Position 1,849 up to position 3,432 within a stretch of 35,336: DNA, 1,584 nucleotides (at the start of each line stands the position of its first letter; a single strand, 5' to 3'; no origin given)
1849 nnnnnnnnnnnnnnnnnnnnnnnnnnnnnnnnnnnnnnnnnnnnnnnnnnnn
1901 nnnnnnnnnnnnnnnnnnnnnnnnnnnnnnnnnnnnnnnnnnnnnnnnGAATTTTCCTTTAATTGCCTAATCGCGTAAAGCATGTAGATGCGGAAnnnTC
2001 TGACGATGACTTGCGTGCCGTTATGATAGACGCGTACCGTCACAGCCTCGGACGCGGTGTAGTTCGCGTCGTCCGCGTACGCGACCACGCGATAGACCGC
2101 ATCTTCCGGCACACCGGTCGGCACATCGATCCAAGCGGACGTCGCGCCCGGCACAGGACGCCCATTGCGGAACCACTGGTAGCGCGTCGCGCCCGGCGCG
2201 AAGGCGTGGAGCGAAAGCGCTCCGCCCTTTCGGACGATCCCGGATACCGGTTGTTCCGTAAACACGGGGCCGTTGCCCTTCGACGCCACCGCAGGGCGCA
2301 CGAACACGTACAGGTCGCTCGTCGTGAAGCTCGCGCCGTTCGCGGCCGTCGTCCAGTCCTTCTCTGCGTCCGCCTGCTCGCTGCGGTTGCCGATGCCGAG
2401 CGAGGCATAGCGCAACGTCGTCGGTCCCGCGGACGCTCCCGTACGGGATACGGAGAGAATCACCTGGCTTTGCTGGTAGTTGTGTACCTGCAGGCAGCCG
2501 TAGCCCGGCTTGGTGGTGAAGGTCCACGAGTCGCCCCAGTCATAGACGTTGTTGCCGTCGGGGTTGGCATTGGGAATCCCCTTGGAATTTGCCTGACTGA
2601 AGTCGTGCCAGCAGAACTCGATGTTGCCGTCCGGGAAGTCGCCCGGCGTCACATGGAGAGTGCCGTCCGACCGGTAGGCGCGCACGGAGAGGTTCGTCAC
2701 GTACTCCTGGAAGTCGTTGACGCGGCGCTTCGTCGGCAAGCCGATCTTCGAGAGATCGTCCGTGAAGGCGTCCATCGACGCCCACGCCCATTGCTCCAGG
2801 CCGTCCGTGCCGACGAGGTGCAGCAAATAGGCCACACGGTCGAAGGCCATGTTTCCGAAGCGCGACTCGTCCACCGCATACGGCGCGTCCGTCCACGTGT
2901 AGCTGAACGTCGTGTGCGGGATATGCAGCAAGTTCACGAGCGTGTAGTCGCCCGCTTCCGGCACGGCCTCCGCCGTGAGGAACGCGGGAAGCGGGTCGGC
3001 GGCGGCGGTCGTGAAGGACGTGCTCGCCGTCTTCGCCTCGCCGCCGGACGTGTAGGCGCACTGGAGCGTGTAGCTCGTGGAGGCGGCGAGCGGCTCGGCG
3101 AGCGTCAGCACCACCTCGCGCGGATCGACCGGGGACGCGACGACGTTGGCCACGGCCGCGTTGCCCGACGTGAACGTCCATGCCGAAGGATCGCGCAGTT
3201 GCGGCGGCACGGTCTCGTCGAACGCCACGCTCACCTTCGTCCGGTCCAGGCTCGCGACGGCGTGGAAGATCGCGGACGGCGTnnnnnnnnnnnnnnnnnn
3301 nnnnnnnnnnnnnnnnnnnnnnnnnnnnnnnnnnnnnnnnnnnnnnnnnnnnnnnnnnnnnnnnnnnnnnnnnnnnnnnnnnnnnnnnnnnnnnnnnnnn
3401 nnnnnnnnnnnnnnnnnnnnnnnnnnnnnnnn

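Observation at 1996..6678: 1560-aa SGNH esterase carrying four copies of a module I cannot assign to a known family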

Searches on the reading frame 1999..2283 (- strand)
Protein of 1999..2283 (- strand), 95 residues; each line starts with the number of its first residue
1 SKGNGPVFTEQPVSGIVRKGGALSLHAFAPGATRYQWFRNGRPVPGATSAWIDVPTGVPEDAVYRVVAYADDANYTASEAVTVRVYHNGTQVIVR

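Call 52: search_protein_families(library=pfam, proteins=[window:1999-2283:-], max_evalue=1)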
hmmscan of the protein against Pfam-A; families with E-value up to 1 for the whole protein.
seq(95 aa): 1 family
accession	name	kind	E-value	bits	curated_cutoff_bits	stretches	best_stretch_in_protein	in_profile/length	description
PF13927.12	Ig_3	-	0.012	16.5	30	1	6-46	2-44/78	Immunoglobulin domain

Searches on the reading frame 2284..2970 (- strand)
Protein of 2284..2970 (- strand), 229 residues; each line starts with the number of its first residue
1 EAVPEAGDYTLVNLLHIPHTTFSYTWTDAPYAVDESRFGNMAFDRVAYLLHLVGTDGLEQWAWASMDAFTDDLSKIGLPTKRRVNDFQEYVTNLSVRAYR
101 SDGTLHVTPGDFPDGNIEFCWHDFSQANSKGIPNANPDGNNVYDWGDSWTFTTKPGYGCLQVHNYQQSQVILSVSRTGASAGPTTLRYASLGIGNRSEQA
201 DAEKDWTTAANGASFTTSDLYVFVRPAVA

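Call 68: search_protein_families(library=ncbifam, proteins=[window:2284-2970:-], max_evalue=0.1)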
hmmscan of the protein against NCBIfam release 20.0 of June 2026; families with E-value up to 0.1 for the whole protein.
window:2284-2970:- (229 aa): 0 families

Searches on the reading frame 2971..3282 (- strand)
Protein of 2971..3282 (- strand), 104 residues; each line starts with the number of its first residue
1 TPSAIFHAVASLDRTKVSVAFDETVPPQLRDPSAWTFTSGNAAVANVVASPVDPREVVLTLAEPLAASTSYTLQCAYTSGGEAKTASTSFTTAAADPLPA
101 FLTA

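Call 52: search_protein_families(library=pfam, proteins=[window:2971-3282:-], max_evalue=1)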
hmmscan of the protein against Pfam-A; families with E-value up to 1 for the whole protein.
seq(104 aa): 2 families
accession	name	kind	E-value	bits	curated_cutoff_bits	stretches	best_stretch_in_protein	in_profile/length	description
PF13205.12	Big_5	-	5e-05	24.4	23.6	1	14-92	22-105/105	Bacterial Ig-like domain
PF17964.7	Big_10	-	0.047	14.4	22.9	1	59-96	43-81/164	Bacterial Ig domain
